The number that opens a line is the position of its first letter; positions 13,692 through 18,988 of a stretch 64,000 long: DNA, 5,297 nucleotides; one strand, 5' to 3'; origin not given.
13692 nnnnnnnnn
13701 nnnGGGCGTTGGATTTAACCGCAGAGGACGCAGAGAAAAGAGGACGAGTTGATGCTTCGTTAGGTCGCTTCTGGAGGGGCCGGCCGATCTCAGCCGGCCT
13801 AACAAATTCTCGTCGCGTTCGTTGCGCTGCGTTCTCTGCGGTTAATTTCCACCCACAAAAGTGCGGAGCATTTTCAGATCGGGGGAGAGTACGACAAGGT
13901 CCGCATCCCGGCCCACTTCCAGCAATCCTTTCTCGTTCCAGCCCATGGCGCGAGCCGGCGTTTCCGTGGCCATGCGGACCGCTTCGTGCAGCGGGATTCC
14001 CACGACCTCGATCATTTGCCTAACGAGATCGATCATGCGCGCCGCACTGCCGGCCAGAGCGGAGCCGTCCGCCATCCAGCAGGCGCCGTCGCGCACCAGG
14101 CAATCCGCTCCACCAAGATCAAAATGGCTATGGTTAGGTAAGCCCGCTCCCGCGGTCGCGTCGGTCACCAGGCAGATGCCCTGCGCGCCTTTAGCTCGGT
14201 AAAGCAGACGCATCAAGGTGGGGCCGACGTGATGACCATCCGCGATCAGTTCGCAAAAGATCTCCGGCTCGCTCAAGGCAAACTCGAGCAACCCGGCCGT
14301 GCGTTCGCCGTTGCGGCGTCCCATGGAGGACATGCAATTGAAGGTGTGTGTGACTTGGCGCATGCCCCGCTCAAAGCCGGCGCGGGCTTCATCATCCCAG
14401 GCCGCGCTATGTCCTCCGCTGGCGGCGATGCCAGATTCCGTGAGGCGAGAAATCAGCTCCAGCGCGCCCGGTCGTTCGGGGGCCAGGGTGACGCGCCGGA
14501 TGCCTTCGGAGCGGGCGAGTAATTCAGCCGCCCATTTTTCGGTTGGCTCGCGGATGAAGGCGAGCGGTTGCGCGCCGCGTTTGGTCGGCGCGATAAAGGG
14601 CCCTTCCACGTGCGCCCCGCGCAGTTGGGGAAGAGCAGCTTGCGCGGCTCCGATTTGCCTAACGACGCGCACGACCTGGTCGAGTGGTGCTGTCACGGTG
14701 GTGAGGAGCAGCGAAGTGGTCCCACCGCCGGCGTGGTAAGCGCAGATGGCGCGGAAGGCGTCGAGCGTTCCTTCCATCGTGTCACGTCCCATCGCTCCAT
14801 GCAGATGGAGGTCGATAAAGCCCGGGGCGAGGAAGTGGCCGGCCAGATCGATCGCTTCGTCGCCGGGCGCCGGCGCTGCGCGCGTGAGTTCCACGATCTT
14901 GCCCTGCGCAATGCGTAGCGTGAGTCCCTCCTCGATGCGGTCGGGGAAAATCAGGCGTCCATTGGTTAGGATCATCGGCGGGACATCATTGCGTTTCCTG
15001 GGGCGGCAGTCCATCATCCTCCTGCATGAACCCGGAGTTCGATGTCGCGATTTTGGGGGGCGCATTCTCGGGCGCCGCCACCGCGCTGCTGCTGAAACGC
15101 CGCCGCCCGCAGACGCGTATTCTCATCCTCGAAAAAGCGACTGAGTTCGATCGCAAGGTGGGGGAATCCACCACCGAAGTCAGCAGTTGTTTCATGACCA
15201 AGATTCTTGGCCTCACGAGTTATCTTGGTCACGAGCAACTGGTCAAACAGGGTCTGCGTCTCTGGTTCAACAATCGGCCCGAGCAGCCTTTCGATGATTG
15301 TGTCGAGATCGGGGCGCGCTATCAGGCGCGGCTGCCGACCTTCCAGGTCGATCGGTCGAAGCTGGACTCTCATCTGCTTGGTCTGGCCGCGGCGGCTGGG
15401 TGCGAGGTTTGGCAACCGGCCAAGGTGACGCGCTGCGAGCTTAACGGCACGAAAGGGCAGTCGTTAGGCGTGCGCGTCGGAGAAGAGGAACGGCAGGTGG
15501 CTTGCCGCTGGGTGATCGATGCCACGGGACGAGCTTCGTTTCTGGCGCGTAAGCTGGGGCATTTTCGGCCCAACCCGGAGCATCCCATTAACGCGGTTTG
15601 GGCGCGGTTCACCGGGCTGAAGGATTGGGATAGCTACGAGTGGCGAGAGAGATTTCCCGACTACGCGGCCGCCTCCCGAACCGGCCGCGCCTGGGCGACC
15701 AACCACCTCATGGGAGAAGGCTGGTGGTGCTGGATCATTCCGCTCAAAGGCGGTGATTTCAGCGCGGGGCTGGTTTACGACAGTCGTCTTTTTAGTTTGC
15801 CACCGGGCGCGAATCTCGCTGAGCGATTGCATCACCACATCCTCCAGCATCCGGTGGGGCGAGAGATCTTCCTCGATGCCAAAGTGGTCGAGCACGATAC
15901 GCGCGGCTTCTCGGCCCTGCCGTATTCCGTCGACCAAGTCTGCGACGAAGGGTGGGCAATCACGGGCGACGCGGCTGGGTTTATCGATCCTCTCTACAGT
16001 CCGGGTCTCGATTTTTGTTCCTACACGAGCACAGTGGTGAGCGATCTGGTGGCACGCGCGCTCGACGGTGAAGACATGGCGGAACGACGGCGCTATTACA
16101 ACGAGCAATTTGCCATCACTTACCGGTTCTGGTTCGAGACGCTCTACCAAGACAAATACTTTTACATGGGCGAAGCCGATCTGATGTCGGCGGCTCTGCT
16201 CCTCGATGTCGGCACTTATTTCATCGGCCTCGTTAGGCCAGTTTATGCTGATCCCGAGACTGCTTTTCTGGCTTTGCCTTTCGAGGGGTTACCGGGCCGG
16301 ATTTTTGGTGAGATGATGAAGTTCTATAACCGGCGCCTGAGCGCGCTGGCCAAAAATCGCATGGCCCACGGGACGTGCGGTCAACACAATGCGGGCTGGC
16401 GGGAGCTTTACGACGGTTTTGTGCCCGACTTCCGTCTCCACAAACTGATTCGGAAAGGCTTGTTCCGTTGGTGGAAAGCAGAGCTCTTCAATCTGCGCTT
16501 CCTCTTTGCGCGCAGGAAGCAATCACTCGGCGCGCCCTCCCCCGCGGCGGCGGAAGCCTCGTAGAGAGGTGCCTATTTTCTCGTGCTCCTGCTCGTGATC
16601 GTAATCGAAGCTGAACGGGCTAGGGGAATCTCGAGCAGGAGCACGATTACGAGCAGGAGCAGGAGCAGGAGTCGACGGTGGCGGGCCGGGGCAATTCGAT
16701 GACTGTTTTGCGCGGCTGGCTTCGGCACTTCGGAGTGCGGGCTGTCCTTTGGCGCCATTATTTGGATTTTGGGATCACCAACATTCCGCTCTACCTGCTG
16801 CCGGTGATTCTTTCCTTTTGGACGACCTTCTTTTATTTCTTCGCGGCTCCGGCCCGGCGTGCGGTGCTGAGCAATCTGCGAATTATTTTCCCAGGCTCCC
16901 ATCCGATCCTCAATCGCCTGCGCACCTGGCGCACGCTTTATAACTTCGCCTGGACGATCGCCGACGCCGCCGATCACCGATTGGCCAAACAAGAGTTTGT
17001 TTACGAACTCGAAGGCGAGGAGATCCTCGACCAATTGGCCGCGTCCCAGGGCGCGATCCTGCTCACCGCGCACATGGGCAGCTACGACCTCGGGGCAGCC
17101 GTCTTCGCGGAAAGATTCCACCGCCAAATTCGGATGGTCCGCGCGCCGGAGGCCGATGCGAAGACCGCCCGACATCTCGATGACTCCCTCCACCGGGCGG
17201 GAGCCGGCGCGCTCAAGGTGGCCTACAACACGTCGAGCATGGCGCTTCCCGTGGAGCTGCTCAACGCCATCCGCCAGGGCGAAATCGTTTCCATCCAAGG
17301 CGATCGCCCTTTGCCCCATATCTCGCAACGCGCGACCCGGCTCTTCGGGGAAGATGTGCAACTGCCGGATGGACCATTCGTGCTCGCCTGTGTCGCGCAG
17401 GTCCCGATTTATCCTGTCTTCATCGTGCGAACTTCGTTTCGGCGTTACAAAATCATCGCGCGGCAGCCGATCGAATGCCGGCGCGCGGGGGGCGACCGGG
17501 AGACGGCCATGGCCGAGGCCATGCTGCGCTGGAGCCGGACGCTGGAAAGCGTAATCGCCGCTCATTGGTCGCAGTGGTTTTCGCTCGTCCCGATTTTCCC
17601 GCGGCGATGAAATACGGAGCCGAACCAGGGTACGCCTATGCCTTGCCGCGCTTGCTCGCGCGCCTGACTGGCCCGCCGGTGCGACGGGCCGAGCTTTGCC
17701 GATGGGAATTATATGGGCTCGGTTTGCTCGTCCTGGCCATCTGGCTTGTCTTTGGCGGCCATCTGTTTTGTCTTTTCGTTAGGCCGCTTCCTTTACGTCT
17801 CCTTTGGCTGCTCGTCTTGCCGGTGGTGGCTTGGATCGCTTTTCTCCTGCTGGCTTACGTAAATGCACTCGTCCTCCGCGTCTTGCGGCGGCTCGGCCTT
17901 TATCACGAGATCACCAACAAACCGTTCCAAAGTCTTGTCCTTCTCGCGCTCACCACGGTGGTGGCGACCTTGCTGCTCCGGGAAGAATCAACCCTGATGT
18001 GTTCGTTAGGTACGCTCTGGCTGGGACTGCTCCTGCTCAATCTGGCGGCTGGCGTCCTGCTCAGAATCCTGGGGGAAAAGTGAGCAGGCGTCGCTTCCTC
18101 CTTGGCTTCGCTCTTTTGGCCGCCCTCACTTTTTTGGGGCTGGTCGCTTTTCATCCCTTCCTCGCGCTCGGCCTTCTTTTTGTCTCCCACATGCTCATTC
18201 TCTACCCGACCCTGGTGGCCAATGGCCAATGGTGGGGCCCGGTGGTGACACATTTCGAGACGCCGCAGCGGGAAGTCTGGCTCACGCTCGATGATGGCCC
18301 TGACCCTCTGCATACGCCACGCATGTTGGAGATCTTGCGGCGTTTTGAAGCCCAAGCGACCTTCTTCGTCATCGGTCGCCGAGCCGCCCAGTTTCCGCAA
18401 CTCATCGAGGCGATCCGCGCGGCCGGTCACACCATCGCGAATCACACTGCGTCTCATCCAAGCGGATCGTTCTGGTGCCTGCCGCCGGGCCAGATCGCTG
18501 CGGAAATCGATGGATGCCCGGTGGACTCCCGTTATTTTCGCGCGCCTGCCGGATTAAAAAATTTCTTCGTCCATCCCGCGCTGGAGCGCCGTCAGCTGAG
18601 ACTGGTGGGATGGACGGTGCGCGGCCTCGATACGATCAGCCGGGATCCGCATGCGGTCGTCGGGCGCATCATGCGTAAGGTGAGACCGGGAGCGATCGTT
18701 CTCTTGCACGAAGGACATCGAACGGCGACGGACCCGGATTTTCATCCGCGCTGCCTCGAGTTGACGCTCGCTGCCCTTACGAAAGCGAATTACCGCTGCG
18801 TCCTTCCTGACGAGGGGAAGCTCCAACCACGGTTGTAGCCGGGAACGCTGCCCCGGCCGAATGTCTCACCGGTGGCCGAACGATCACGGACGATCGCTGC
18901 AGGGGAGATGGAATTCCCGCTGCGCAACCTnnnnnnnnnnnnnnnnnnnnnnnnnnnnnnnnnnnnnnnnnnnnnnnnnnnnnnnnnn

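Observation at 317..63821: Hyper-abundant 8/9-mer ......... scattered through genes and spacers, resembling an uptake-sequence-like genomic signature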

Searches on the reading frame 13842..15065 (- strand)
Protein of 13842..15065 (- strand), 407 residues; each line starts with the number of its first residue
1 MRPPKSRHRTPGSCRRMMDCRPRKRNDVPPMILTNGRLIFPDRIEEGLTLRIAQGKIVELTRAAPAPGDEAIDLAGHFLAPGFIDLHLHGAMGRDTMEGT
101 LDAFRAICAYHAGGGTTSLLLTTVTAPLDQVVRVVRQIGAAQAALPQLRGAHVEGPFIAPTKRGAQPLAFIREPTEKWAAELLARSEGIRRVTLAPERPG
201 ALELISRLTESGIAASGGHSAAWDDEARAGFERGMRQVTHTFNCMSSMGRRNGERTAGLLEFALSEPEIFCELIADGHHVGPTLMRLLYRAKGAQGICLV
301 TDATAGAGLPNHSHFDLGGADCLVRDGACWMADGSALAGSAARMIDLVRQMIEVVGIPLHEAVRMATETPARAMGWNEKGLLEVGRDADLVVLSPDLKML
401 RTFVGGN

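Call 17: search_protein_families(library=pfam, proteins=[window:13842-15065:-])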
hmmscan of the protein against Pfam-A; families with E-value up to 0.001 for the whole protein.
window:13842-15065:- (407 aa): 2 families
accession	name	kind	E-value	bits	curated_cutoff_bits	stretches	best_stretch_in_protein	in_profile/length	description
PF01979.26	Amidohydro_1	-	1.4e-29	103.9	25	1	79-406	2-342/345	Amidohydrolase family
PF07969.17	Amidohydro_3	-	1e-15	58.7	29.7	2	357-397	407-448/472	Amidohydrolase family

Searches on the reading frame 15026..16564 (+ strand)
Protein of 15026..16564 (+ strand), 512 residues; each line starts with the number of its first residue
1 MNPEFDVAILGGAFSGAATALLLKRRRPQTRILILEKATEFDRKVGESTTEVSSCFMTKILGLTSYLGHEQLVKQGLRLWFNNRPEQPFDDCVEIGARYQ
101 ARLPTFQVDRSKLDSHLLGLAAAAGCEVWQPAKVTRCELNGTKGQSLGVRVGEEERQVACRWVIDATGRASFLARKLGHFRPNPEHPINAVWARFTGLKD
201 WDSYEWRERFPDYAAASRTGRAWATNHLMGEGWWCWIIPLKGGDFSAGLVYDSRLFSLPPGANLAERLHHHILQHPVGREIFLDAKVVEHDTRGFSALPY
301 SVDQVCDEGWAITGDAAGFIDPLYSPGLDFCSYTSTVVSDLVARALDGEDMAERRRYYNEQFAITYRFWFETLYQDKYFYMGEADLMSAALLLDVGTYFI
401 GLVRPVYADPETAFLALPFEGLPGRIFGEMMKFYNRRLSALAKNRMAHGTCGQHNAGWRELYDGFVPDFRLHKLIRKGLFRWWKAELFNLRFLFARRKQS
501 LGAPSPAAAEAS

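Call 17: search_protein_families(library=pfam, proteins=[window:15026-16564:+])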
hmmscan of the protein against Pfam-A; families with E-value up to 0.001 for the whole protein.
window:15026-16564:+ (512 aa): 4 families
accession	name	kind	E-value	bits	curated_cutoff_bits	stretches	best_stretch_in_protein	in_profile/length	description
PF04820.20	Trp_halogenase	-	5.6e-14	52.3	21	1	105-365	152-374/458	Tryptophan halogenase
PF01266.30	DAO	-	1e-08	35.6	27.9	0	6-82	1-72/353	FAD dependent oxidoreductase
PF01494.25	FAD_binding_3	-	5e-06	26.4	22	1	5-192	2-182/349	FAD binding domain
PF12831.13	FAD_oxidored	-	0.00021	21.1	27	1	6-175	1-152/416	FAD dependent oxidoreductase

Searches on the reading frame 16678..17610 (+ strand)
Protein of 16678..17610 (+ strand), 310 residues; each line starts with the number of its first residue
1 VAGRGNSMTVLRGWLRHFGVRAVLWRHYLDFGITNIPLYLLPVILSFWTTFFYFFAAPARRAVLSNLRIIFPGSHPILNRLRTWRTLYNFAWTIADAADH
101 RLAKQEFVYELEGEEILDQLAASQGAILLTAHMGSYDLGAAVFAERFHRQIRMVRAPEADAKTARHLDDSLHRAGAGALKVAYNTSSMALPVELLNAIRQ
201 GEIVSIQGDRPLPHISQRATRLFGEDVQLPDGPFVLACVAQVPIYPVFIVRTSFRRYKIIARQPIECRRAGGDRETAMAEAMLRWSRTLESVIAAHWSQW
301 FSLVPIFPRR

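Call 21: search_protein_families(library=pfam, proteins=[window:16678-17610:+])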
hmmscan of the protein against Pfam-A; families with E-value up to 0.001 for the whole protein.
window:16678-17610:+ (310 aa): 1 family
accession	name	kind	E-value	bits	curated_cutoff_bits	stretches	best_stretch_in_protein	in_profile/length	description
PF03279.18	Lip_A_acyltrans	-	3.1e-15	56.6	22.3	1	33-305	26-291/295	Bacterial lipid A biosynthesis acyltransferase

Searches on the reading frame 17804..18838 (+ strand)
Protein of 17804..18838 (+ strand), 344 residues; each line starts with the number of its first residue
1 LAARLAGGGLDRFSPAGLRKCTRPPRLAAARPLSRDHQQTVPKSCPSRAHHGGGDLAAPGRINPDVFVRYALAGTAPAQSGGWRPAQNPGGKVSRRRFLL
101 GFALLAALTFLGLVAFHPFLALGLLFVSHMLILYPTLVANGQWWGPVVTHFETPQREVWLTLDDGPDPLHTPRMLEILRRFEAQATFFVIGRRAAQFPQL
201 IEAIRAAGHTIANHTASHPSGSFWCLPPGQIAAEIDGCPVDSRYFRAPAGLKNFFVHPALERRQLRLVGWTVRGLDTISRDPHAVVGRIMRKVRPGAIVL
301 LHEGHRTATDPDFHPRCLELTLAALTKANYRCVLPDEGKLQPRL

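Call 17: search_protein_families(library=pfam, proteins=[window:17804-18838:+])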
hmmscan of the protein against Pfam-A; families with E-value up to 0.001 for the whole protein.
window:17804-18838:+ (344 aa): 1 family
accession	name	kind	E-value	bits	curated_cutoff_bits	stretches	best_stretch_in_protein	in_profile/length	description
PF01522.26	Polysacc_deac_1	-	3.5e-21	75.9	23.1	1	152-238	3-86/124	Polysaccharide deacetylase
